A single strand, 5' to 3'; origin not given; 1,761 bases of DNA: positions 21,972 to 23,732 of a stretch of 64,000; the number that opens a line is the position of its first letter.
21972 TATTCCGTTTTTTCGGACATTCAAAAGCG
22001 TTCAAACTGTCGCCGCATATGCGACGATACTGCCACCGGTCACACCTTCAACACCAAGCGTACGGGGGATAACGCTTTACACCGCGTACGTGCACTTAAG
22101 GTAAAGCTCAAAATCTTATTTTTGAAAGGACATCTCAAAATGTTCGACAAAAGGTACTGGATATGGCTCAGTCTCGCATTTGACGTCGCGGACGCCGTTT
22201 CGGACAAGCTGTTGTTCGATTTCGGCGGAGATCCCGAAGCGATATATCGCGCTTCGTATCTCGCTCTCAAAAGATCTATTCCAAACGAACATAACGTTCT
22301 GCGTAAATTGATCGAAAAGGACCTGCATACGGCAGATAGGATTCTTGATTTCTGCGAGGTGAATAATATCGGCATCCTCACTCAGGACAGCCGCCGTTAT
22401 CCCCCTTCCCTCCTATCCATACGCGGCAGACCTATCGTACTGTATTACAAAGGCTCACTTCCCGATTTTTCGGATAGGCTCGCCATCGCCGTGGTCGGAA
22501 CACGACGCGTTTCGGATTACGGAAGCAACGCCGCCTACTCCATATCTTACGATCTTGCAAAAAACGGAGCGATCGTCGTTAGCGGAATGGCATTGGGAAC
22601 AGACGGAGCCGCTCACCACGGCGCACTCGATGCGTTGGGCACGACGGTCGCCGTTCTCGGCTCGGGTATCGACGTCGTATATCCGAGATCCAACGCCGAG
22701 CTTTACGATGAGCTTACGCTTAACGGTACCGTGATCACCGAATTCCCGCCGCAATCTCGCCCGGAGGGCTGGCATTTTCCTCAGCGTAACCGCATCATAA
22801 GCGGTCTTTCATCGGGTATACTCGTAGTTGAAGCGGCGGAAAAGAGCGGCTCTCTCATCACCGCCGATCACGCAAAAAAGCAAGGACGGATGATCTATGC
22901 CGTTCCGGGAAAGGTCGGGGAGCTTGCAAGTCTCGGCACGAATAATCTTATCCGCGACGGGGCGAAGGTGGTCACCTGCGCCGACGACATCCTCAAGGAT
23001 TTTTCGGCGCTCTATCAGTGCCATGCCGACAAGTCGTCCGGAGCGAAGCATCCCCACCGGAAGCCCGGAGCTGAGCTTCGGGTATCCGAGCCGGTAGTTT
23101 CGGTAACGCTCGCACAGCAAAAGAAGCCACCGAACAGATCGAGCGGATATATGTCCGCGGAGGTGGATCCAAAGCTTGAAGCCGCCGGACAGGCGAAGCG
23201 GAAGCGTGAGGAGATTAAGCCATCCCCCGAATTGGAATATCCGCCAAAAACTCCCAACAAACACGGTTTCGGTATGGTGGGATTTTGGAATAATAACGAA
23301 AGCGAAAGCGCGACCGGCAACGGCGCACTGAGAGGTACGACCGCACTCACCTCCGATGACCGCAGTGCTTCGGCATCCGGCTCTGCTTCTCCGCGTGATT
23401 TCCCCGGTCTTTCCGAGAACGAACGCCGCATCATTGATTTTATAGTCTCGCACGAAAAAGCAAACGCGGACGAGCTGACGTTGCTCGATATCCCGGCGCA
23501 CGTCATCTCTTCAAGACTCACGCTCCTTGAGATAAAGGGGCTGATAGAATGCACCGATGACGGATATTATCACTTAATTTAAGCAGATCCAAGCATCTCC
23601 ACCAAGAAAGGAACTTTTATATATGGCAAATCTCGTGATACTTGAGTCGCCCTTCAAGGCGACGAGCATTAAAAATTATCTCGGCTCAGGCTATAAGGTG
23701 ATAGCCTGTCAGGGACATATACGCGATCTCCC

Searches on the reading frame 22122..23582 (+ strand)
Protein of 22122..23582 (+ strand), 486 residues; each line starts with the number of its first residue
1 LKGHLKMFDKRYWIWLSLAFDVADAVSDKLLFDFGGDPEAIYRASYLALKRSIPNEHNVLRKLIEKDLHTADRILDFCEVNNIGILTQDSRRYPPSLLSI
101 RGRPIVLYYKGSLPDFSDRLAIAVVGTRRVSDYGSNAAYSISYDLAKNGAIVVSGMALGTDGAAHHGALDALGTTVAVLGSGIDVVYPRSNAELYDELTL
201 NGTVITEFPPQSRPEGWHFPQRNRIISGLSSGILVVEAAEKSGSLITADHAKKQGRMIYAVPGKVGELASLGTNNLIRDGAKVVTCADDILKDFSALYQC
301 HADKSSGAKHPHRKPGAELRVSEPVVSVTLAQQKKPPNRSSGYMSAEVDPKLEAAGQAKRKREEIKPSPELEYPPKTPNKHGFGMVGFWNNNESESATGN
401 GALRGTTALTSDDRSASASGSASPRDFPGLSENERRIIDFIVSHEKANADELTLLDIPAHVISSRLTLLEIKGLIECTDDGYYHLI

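Call 58: search_protein_families(library=pfam, proteins=[window:22122-23582:+], max_evalue=0.001)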
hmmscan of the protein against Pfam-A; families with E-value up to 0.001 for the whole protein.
window:22122-23582:+ (486 aa): 2 families
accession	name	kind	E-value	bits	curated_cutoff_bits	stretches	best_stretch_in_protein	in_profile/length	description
PF02481.21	DNA_processg_A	-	3.8e-74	248.9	29.6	1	78-285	2-211/212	DNA recombination-mediator protein A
PF18306.6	LDcluster4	-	0.00026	21.1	26.3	1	120-179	2-62/151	SLOG cluster4 family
